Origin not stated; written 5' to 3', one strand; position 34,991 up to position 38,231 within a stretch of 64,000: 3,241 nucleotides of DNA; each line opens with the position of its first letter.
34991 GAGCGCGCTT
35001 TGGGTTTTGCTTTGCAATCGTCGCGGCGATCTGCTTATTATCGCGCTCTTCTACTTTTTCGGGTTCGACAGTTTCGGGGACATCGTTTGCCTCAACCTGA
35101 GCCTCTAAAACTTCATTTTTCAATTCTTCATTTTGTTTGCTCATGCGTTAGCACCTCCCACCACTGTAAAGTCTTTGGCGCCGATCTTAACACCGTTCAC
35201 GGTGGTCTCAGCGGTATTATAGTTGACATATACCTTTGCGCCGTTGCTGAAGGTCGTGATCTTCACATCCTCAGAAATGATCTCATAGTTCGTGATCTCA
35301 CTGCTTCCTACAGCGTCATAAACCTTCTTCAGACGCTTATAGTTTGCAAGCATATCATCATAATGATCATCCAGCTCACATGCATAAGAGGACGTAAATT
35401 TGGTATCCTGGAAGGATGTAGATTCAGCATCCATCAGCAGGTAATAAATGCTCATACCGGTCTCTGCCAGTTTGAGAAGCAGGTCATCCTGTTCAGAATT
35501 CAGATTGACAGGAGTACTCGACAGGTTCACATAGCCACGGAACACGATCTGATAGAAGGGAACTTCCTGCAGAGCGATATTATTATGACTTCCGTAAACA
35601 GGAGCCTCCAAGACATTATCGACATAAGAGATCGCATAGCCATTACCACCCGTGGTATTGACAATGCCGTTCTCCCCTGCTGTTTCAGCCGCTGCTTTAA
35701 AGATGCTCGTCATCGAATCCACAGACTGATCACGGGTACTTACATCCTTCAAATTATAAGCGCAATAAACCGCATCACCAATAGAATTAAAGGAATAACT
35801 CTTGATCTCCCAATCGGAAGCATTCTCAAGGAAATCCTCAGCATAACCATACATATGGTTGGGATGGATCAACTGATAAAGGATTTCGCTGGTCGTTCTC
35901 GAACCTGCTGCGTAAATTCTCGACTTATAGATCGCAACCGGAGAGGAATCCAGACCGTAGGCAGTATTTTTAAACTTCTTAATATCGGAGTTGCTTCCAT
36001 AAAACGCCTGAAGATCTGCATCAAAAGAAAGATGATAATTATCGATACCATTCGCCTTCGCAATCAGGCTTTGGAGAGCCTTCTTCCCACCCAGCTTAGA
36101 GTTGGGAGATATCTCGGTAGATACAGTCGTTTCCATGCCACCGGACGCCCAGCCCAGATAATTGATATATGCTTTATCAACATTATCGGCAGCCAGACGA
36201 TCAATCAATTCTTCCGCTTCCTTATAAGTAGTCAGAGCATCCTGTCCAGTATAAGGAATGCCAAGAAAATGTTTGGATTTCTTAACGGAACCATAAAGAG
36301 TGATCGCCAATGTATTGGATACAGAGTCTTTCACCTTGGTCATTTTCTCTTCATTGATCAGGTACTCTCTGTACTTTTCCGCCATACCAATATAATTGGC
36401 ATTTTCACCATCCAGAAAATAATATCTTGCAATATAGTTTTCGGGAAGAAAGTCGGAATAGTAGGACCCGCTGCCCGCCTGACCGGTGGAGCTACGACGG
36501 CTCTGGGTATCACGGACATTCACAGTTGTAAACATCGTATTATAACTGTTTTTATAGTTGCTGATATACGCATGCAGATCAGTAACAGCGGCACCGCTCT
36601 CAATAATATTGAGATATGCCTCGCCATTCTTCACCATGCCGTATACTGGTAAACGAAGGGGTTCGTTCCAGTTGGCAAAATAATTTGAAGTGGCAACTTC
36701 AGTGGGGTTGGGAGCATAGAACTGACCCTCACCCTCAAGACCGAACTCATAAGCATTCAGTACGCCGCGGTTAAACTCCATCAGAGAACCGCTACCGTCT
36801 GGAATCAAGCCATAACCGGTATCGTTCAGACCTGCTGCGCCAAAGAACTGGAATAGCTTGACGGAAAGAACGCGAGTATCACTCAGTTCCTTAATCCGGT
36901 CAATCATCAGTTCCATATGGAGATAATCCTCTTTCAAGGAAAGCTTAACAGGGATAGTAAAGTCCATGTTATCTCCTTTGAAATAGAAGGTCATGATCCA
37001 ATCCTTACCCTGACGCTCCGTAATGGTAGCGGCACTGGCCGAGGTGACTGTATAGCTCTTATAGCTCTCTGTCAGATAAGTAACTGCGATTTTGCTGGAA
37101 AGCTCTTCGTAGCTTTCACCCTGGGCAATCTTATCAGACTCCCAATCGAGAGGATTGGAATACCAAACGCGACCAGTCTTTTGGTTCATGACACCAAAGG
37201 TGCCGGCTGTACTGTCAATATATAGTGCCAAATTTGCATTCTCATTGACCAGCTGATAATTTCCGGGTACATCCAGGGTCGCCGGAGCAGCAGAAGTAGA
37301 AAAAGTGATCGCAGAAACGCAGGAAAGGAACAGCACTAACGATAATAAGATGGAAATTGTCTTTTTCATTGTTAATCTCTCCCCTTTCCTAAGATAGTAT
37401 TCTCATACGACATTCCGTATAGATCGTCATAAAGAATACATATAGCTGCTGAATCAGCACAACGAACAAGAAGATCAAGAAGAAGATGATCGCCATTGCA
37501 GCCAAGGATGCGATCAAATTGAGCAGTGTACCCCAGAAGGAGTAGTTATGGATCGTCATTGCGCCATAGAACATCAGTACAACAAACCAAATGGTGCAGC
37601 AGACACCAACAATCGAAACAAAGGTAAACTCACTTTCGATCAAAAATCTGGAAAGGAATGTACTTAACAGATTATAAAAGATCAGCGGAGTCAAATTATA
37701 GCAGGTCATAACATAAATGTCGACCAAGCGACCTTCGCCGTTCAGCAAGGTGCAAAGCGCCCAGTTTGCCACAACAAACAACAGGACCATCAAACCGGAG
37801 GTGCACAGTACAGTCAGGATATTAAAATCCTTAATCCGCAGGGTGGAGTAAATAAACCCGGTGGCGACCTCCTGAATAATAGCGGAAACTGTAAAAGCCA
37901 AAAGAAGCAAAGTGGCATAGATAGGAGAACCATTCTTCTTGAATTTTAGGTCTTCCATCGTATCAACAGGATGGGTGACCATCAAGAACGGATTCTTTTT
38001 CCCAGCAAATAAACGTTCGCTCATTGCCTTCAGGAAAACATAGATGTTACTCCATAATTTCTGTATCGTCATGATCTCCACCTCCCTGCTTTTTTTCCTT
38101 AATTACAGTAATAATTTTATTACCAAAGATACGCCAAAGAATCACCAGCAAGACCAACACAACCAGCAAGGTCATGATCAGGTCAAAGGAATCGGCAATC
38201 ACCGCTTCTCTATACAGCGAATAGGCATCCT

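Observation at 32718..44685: ATPase-less 8-gene operon: one giant binding protein, two complete ABC permease pairs and three non-transporter envelope proteins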

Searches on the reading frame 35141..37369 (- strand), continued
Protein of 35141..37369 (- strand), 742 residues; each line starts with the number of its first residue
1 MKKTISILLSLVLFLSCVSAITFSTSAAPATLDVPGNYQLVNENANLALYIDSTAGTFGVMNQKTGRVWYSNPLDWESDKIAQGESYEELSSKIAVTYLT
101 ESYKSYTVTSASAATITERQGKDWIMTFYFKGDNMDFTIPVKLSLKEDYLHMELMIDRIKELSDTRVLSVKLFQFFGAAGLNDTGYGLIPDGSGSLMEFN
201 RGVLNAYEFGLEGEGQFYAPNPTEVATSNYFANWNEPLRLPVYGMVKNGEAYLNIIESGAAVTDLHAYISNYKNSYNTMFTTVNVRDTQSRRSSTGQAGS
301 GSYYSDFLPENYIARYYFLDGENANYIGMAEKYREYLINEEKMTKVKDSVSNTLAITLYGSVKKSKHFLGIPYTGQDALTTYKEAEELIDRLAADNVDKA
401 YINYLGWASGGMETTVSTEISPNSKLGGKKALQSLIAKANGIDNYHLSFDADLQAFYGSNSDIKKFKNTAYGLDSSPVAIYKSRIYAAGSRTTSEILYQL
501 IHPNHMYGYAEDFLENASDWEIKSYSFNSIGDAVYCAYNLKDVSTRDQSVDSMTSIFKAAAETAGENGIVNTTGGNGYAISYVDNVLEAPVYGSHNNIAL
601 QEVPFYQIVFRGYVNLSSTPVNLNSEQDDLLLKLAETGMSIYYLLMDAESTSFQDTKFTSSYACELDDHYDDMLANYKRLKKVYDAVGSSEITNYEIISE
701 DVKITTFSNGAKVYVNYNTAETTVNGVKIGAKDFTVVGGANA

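Call 76: search_protein_representatives(alignment_id=A1)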
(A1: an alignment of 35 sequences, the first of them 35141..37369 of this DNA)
Query: 35 sequences, 747 profile positions. Proteins with E-value up to 0.001 (for the whole library): 7077; up to 1e-10: 5518; up to 1e-30: 4002. The best 150 are listed.
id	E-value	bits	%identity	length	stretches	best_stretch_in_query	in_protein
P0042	2.0e-280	948.8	-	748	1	3-745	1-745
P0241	1.3e-273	926.2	-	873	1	1-728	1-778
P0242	2.5e-267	905.4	-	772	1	1-747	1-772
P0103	4.6e-250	848.4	-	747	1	2-746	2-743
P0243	1.5e-233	793.8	-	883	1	1-746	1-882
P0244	3.0e-229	779.5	-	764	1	3-744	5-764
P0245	2.0e-226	770.2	-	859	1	3-746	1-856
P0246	6.6e-223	758.6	-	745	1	45-746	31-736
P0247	1.5e-220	750.8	-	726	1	4-746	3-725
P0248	5.4e-220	748.9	-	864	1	43-745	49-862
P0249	6.6e-218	742.0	-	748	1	10-745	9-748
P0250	2.7e-217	740.0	-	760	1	3-741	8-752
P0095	4.4e-217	739.3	-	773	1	1-746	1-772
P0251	2.0e-216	737.2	-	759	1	5-744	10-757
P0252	1.4e-215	734.4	-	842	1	44-744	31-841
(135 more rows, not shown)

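Call 79: search_protein_families(library=pfam, proteins=[L045:688-1728:+, L045:1843-3150:+, L045:3223-4521:+, L045:4623-6806:+, L045:13077-14969:+, L002:7632-9806:+], max_evalue=0.001)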
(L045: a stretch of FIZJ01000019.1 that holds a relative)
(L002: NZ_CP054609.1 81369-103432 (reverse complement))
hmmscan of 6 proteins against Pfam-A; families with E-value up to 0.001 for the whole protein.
L045:688-1728:+ (346 aa): 6 families
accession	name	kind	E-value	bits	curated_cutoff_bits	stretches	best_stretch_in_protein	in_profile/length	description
PF13377.12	Peripla_BP_3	-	1.4e-29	103.7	26.5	1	185-342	1-167/167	Periplasmic binding protein-like domain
PF00532.27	Peripla_BP_1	-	5.6e-22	79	22.2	1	80-328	8-267/281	Periplasmic binding proteins and sugar binding domain of LacI family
PF00356.27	LacI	-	4e-18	65.4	27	1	16-61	1-46/46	Bacterial regulatory proteins, lacI family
PF13407.12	Peripla_BP_4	-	3.8e-11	43.5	35.1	1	78-320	3-253/258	Periplasmic binding protein domain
PF00440.29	TetR_N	-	4.2e-06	26.9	24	1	4-31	6-33/47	Bacterial regulatory proteins, tetR family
PF01381.28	HTH_3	-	0.00047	20.6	23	0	16-51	11-46/55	Helix-turn-helix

L045:1843-3150:+ (435 aa): 0 families

L045:3223-4521:+ (432 aa): 0 families

L045:4623-6806:+ (727 aa): 3 families
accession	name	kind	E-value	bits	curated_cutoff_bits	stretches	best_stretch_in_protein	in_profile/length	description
PF01436.27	NHL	-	2.7e-15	56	20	2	71-98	1-27/28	NHL repeat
PF04893.22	Yip1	-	1.7e-11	44.8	28.6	1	531-699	2-170/173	Yip1 domain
PF17170.10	DUF5128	-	0.00018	21.2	22.9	0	73-102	91-120/321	6-bladed beta-propeller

L045:13077-14969:+ (630 aa): 1 family
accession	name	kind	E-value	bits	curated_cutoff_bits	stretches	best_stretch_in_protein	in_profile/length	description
PF04616.20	Glyco_hydro_43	-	3.6e-22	79.5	32.2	1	83-337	41-283/288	Glycosyl hydrolases family 43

L002:7632-9806:+ (724 aa): 8 families
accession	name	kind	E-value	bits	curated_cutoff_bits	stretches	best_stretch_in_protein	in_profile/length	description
PF01436.27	NHL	-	6.4e-17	61.1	20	2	135-159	2-26/28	NHL repeat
PF04893.22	Yip1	-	2.5e-09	37.7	28.6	1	531-699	3-171/173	Yip1 domain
PF08450.18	SGL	-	2.5e-09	37.5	26.3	1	102-175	146-224/246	SMP-30/Gluconolactonase/LRE-like region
PF22701.2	Mala_s_1-like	-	2.3e-06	27.9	27.5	1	91-162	88-157/195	Mal s 1 allergenic protein-like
PF13449.12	Phytase-like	-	6.1e-06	26.8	27.6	0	97-133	74-110/284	Esterase-like activity of phytase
PF06739.17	SBBP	-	7.3e-06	26.3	20.5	0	186-201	14-29/38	Beta-propeller repeat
PF17170.10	DUF5128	-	1e-05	25.4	22.9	0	92-134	91-135/321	6-bladed beta-propeller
PF25021.1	TEN_NHL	-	0.00014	21.4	27.1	0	133-159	328-354/357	Teneurin NHL domain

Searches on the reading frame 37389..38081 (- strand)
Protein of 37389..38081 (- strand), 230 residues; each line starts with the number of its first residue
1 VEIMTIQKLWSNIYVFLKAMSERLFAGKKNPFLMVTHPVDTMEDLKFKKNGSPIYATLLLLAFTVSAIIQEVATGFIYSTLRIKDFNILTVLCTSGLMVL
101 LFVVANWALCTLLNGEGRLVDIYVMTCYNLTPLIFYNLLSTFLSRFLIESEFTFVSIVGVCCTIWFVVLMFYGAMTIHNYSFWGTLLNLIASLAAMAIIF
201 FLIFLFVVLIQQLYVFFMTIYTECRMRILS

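Call 3: search_protein_families(library=pfam, proteins=[window:37389-38081:-], max_evalue=0.01)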
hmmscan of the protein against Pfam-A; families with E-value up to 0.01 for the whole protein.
window:37389-38081:- (230 aa): 1 family
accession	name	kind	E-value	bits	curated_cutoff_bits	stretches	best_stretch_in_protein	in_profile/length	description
PF04893.22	Yip1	-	1.6e-14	54.6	28.6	1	34-202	3-172/173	Yip1 domain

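Call 4: search_protein_families(library=ncbifam, proteins=[window:37389-38081:-], max_evalue=0.01)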
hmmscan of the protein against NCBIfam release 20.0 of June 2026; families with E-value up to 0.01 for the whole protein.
window:37389-38081:- (230 aa): 0 families

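Call 79: search_protein_families(library=pfam, proteins=[window:37389-38072:-], max_evalue=0.001)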
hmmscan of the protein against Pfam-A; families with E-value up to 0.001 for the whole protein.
window:37389-38072:- (227 aa): 1 family
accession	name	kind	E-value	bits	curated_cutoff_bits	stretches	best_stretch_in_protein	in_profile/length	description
PF04893.22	Yip1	-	1.5e-14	54.6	28.6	1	31-199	3-172/173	Yip1 domain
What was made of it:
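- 37389..38072 (-): Yip1-family polytopic membrane protein; overlaps the NHL gene by 26 nt and is fused to it in other lineages. Pfam Yip1 54.6 bits, cutoff 28.6 (calls 3, 79).
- On Yip1 (PF04893): 54.6 bits against a cutoff of 28.6 (calls 3, 79).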

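Call 84: find_homologous_proteins(query=window:37389-38072:-, max_evalue=0.001)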
Query window:37389-38072:- (227 aa): 108 proteins with E <= 0.001 among 734 candidates.
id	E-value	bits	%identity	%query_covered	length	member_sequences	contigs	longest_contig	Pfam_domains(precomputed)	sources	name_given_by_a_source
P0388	9.5e-140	482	100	100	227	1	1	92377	PF04893.23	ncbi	-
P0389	3.2e-124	431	86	100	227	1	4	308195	PF04893.23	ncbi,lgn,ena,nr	ncbi:MAG: YIP1 family protein [Clostridia bacterium]|nr:YIP1 family protein [Clostridia bacterium]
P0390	3.2e-124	431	87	99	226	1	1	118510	PF04893.23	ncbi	-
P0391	9.1e-124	430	88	99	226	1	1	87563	PF04893.23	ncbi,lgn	-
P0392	1.1e-122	426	88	99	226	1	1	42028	PF04893.23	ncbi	-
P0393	1.9e-121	422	85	99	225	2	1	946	PF04893.23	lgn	-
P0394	3.0e-121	421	85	100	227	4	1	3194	PF04893.23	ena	-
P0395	7.2e-121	420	85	99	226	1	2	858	PF04893.23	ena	-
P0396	7.2e-121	420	85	99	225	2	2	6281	PF04893.23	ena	-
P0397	7.9e-121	420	84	100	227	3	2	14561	PF04893.23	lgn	-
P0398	1.1e-120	419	86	99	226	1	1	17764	PF04893.23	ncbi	-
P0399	3.1e-120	418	85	99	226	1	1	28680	PF04893.23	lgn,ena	-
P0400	4.0e-120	418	85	99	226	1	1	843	PF04893.23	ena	-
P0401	1.5e-119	416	84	99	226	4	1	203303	PF04893.23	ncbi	-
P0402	3.1e-119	415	84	99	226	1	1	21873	PF04893.23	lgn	-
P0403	7.9e-117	407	81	100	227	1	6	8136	PF04893.23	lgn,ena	-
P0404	7.2e-116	404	82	100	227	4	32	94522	PF04893.23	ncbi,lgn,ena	-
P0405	2.1e-114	399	80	100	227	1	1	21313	PF04893.23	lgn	-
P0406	6.4e-113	394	78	100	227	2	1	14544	PF04893.23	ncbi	-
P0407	1.9e-111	389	78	100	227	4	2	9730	PF04893.23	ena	-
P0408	1.5e-110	386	78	100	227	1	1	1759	PF04893.23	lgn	-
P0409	2.0e-108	379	77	100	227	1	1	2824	PF04893.23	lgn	-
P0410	2.0e-108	379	77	100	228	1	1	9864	PF04893.23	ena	-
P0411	2.9e-108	379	76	100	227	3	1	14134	PF04893.23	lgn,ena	-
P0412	5.0e-108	378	75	99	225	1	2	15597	PF04893.23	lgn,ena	-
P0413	1.1e-106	374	74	99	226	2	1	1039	PF04893.23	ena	-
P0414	1.3e-106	373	75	100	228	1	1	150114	PF04893.23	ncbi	-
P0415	4.9e-105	368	75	100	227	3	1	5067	PF04893.23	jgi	-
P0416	6.7e-104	365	72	100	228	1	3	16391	PF04893.23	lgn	-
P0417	6.7e-104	365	72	100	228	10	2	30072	PF04893.23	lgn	-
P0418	4.0e-103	362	73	100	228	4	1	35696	PF04893.23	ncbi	-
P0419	7.7e-103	361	72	99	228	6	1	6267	PF04893.23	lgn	-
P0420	1.2e-102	360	70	100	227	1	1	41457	PF04893.23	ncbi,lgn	-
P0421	4.5e-102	359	74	93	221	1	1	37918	PF04893.23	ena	-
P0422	2.6e-101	356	70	100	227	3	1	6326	PF04893.23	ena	-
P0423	5.6e-100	352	71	100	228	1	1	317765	PF04893.23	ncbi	-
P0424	5.9e-100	352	74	93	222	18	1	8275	PF04893.23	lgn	-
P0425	6.5e-100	352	74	100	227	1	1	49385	PF04893.23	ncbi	-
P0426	8.7e-100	351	74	100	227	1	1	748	PF04893.23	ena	-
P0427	9.0e-100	351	74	93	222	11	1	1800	PF04893.23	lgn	-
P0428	1.5e-99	350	69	99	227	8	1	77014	PF04893.23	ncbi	-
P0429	3.1e-99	349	73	96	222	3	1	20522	PF04893.23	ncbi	-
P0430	5.9e-99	348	74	93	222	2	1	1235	PF04893.23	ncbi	-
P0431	6.1e-99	348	73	94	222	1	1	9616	PF04893.23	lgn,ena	-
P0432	4.1e-98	346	70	100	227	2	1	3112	PF04893.23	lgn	-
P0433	2.7e-96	340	72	96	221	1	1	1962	PF04893.23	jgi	jgi:hypothetical protein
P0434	6.1e-93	329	76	88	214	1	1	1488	PF04893.23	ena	-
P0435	6.9e-93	329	65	97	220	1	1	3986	PF04893.23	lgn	-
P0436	1.9e-91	324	69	97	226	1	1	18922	PF04893.23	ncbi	-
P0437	5.8e-90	319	67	100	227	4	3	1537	PF04893.23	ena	-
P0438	3.8e-89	316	67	93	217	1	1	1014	PF04893.23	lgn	-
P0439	9.2e-89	315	66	97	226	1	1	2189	PF04893.23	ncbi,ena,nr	ncbi:MAG: YIP1 family protein [Clostridia bacterium]|nr:YIP1 family protein [Clostridia bacterium]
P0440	2.1e-88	314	66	97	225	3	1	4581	PF04893.23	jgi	-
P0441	4.3e-82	293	62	98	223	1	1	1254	PF04893.23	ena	-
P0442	1.1e-67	246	67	76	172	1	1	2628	PF04893.23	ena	-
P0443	5.7e-66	241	58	89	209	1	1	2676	PF04893.23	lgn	-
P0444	1.2e-64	236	58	89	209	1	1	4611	PF04893.23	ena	-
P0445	3.6e-64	235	55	89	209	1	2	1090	PF04893.23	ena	-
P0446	1.7e-63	233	54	89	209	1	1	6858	PF04893.23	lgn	-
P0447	3.0e-63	232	54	89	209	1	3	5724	PF04893.23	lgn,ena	-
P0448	3.5e-63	232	56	89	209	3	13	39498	PF04893.23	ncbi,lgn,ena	-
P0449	6.9e-63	231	57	89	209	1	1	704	PF04893.23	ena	-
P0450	7.6e-63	230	56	89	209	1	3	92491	PF04893.23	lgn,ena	-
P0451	8.9e-63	230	56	89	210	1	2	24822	PF04893.23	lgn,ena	-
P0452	2.4e-62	229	55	89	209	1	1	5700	PF04893.23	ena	-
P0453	3.7e-62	228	55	89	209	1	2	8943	PF04893.23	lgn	-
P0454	3.8e-62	228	56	89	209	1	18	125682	PF04893.23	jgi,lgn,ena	-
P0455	1.1e-61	227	52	89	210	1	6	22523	PF04893.23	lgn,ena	-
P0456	1.6e-61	226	53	89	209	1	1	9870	PF04893.23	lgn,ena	-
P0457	1.8e-61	226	54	89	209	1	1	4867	PF04893.23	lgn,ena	-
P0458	2.3e-61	226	54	89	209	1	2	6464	PF04893.23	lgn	-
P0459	3.3e-61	225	55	88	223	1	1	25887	PF04893.23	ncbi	-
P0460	4.4e-61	225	52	89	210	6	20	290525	PF04893.23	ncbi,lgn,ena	-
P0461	4.8e-61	225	54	89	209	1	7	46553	PF04893.23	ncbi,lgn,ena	-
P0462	5.3e-61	224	51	89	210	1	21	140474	PF04893.23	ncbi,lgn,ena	-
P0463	6.3e-61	224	55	89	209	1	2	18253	PF04893.23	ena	-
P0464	1.3e-60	223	55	89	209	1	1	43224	PF04893.23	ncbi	-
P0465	1.4e-60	223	54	89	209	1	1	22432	PF04893.23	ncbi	-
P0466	3.5e-60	222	54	89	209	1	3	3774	PF04893.23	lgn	-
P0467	5.5e-60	221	52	90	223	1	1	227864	PF04893.23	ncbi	-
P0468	6.1e-60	221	54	89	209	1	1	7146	PF04893.23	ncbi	-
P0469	7.5e-60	221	54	89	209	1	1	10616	PF04893.23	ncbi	-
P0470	8.0e-60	221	54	89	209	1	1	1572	PF04893.23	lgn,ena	-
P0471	9.1e-60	220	55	89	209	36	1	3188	PF04893.23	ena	-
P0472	1.1e-59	220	54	89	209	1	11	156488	PF04893.23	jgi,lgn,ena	-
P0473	1.2e-59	220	53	89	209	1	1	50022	PF04893.23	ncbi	-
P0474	1.5e-59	220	53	89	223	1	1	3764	PF04893.23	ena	-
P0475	1.7e-59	219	52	89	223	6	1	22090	PF04893.23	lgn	-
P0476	1.7e-59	219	53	89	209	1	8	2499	PF04893.23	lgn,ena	-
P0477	1.7e-59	219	54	89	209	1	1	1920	PF04893.23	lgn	-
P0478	4.8e-59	218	53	89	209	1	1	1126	PF04893.23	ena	-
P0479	6.4e-59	218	52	89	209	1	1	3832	PF04893.23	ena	-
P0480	7.9e-59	217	52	89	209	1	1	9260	PF04893.23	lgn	-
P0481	1.2e-58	217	53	89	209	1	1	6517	PF04893.23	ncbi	-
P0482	1.9e-58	216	50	89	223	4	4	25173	PF04893.23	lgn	-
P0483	2.2e-58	216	50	90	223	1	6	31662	PF04893.23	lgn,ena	-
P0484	2.2e-58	216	52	89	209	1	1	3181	PF04893.23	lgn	-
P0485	3.8e-58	215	52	88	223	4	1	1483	PF04893.23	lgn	-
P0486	6.0e-58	214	49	89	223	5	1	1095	PF04893.23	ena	-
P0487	1.1e-57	213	52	89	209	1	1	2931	PF04893.23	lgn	-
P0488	9.5e-57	210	50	89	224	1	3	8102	PF04893.23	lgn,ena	-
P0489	1.0e-56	210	52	89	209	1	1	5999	PF04893.23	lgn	-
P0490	1.5e-56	210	52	89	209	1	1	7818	PF04893.23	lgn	-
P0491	1.5e-56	210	52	89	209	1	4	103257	PF04893.23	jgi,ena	-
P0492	2.7e-55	206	49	90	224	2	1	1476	PF04893.23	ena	-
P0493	6.0e-55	205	50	89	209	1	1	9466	PF04893.23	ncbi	-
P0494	9.2e-52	194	52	76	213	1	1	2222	PF04893.23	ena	-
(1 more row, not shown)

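Call 85: find_encoding_contigs(protein=P0388, flank=1000, max_places=1)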
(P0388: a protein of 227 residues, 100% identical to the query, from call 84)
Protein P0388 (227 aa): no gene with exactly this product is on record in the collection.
